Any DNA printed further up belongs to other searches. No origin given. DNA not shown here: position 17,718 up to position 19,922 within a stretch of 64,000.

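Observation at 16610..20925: GT41-family (OGT/HMW1C-like) glycosyltransferase plus sugar-type C-methyltransferase operon next to virion proteins saturated with N-X-S/T sequons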

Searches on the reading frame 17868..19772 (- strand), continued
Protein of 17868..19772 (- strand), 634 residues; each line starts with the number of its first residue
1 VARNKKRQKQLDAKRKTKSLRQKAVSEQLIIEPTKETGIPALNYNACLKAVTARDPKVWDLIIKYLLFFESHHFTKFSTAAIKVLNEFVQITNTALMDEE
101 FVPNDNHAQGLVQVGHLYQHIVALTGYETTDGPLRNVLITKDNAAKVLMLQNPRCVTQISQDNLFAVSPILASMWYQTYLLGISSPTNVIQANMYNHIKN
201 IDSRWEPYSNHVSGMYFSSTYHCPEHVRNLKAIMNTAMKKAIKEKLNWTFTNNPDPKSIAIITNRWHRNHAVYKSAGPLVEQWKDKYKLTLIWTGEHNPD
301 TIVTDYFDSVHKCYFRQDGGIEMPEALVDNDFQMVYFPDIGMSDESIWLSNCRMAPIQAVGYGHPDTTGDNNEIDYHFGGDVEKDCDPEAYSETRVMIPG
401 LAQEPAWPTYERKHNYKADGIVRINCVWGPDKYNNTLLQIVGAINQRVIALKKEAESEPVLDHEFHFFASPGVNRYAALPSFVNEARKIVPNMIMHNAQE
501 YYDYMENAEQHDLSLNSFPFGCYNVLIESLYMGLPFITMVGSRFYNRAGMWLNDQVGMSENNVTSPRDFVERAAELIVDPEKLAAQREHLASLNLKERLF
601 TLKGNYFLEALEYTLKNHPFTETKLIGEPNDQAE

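Call 29: search_solved_structures(query=A1, max_evalue=0.01, show_alignments=5)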
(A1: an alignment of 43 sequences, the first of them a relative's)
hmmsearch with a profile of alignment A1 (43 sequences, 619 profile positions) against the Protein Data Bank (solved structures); distinct sequences matched with E-value up to 0.01: 23.
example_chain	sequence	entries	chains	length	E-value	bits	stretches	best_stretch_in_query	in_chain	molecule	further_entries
3q3e_A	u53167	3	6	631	1.1e-40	143.1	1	133-592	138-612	HMW1C-like glycosyltransferase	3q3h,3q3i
8j30_A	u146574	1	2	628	1.7e-40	142.5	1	133-592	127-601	UDP-glucose:protein N-beta-glucosyltransferase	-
8p0o_A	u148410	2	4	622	1.9e-39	139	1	90-591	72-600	Adhesin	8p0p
8p0q_A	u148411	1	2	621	2e-39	139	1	89-591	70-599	Adhesin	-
7y4i_A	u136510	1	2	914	5.6e-15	58.2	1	491-581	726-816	Probable UDP-N-acetylglucosamine--peptide N-acetylglucosaminyltransferase SPINDLY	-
8dtf_A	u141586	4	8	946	6.1e-15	58.1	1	491-581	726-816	Probable UDP-N-acetylglucosamine--peptide N-acetylglucosaminyltransferase SPINDLY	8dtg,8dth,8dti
5djs_A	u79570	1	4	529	6.4e-10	41.5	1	498-580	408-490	Tetratricopeptide TPR_2 repeat protein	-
5a01_A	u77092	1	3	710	9.1e-10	41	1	501-592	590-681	O-GLYCOSYLTRANSFERASE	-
5npr_A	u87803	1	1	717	1e-08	37.5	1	511-593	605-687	UDP-N-acetylglucosamine--peptide N-acetylglucosaminyltransferase 110 kDa subunit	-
5nps_A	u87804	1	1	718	1e-08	37.5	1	511-593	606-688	UDP-N-acetylglucosamine--peptide N-acetylglucosaminyltransferase 110 kDa subunit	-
5hgv_A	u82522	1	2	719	1e-08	37.5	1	511-593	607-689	UDP-N-acetylglucosamine--peptide N-acetylglucosaminyltransferase 110 kDa subunit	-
8cm9_A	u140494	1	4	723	1.1e-08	37.5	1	511-593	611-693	UDP-N-acetylglucosamine--peptide N-acetylglucosaminyltransferase 110 kDa subunit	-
3pe3_A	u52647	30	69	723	1.1e-08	37.5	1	511-593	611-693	UDP-N-acetylglucosamine--peptide N-acetylglucosaminyltransferase 110 kDa subunit | UDP-N-ACETYLGLUCOSAMINE--PEPTIDE N-ACETYLGLUCOSAMINYL TRANSFERASE 110 KDA SUB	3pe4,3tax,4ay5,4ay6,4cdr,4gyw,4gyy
6ibo_A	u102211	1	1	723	1.1e-08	37.5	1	511-593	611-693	UDP-N-acetylglucosamine--peptide N-acetylglucosaminyltransferase 110 kDa subunit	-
6tka_AAA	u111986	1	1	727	1.1e-08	37.4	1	511-593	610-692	UDP-N-acetylglucosamine--peptide N-acetylglucosaminyltransferase 110 kDa subunit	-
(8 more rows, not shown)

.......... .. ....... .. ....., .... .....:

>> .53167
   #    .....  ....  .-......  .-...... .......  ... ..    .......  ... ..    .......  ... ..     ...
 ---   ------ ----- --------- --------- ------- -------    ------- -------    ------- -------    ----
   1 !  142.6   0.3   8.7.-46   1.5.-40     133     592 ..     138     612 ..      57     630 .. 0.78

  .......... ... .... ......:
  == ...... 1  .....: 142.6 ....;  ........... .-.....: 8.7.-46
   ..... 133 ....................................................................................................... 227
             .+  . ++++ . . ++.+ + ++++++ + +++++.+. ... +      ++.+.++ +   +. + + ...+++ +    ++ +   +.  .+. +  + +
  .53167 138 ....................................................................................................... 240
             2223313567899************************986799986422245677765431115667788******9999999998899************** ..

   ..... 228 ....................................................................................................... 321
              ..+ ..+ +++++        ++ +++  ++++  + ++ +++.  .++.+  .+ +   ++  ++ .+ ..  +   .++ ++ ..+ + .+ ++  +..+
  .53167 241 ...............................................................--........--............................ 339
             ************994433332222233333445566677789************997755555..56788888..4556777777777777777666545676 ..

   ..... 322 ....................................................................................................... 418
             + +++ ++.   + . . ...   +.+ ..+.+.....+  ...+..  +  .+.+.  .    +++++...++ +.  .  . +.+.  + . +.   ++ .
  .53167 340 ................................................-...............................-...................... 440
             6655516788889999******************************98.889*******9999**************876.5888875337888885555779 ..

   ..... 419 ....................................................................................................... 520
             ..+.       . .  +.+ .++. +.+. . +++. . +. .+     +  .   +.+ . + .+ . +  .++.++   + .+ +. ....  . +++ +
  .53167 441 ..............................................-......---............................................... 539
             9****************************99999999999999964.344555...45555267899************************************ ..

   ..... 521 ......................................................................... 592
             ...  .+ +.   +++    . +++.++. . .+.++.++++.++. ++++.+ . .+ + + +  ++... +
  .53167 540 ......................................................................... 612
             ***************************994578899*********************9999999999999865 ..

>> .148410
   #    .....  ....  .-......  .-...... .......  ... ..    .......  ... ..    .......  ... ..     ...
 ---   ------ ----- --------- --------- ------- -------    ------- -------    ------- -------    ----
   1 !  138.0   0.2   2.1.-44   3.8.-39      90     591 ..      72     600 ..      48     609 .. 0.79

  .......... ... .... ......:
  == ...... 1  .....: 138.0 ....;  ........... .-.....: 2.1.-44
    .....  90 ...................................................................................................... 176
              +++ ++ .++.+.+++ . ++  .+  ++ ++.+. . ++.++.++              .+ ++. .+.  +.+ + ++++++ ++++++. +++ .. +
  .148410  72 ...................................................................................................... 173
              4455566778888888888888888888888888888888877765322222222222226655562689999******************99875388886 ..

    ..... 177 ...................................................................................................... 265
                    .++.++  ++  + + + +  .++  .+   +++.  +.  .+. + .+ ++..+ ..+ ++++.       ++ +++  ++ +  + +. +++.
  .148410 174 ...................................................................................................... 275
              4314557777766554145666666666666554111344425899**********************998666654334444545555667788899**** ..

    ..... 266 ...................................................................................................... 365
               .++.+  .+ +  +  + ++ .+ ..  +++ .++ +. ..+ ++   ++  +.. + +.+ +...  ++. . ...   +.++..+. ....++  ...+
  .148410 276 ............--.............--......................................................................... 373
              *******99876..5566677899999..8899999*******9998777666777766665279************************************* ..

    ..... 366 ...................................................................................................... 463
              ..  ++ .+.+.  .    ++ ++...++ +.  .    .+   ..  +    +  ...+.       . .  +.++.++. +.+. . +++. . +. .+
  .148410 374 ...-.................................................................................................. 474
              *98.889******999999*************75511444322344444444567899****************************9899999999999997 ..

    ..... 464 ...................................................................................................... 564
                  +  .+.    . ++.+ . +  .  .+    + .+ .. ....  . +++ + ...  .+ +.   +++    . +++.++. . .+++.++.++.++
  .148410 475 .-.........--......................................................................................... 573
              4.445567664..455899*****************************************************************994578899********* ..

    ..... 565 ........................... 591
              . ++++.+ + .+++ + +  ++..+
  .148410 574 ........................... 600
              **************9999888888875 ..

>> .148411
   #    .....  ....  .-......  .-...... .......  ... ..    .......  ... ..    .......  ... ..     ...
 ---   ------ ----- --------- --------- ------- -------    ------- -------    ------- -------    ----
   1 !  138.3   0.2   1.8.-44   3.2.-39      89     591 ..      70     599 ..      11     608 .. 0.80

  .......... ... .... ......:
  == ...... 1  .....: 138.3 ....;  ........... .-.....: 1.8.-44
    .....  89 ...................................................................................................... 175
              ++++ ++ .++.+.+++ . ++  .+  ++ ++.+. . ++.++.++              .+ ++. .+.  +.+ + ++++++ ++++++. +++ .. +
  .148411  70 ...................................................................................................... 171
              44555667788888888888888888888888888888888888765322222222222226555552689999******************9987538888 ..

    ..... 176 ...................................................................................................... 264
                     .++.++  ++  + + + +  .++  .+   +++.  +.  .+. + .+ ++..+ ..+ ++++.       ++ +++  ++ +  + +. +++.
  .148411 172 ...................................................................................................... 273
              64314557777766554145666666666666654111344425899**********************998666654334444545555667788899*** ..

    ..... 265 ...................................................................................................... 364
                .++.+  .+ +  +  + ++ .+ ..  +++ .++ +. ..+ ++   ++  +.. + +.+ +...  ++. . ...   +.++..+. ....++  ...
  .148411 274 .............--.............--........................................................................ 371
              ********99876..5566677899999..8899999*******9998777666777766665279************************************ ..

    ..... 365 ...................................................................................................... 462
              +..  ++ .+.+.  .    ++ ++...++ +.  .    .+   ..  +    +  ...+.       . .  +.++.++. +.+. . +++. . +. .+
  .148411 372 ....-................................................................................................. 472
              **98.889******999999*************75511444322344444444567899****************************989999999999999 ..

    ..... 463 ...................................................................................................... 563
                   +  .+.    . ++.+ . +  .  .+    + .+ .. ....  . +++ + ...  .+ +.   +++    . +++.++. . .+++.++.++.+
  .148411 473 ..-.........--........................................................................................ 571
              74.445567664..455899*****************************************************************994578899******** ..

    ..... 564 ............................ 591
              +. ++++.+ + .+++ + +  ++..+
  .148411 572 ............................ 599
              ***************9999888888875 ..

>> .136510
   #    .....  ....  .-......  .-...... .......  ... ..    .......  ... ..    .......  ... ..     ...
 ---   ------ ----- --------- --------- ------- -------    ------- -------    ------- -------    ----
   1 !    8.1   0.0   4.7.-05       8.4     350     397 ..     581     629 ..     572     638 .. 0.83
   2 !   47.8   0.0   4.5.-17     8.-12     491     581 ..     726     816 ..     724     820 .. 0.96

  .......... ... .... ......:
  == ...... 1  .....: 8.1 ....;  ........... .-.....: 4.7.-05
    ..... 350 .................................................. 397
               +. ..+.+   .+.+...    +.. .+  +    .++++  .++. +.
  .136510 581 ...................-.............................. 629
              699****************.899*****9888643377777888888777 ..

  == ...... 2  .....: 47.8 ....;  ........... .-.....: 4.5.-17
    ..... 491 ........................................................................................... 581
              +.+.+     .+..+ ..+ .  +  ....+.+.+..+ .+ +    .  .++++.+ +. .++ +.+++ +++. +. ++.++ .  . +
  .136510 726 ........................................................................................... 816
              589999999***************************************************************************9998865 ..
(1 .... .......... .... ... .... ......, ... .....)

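Call 35: find_related_loci(query=A1, collection=genome_contigs, flank=8000)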
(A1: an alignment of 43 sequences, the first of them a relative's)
Query A1 (634 aa) in genome_contigs; peptide patterns used: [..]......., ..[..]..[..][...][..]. (x = any residue, [..] = any of these).
74 stretches matched a pattern; 2 encode a relative of the query (tblastn E <= 1e-3); 2 distinct loci.
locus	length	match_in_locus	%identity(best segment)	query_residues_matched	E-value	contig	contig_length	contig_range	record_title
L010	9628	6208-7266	29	262-619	1e-30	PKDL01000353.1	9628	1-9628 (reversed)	MAG: Proteobacteria bacterium isolate Deltapro1 c_000000003759, whole genome shotgun sequence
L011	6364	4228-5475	27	210-619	5e-30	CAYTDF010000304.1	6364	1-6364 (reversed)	MAG TPA_asm: uncultured bacterium isolate SRP308112_co1_364 genome assembly, contig: NODE_24469_length_6364_cov_4.439848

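Call 36: find_related_loci(query=A1, collection=viral_contigs, flank=6000)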
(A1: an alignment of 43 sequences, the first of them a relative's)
Query A1 (634 aa) in viral_contigs; peptide patterns used: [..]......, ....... (x = any residue, [..] = any of these).
62 stretches matched a pattern; 17 encode a relative of the query (tblastn E <= 1e-3); 17 distinct loci.
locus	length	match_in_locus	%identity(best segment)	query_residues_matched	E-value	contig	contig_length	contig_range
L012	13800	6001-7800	61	19-628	0e+0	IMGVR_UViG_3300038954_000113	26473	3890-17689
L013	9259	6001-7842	59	5-628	0e+0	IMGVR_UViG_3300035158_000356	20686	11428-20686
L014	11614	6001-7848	59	11-633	0e+0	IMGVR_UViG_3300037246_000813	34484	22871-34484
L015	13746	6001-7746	60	37-628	0e+0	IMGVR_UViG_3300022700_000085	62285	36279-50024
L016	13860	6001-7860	56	5-634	0e+0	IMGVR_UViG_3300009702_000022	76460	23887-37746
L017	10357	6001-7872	55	3-630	0e+0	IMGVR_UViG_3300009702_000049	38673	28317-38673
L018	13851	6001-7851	54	1-628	0e+0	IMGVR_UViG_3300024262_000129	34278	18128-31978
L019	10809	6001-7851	54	1-628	0e+0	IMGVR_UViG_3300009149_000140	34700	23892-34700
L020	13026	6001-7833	55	5-627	0e+0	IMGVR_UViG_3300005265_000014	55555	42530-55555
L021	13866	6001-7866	56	1-627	0e+0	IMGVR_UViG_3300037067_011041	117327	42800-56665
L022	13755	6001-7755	45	27-622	3e-177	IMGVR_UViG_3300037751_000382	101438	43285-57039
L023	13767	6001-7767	43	30-634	5e-164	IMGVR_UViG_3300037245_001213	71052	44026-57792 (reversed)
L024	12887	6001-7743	44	21-617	1e-163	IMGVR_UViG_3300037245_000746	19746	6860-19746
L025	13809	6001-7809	43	14-623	3e-158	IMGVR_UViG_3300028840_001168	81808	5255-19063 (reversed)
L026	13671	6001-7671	39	58-618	1e-116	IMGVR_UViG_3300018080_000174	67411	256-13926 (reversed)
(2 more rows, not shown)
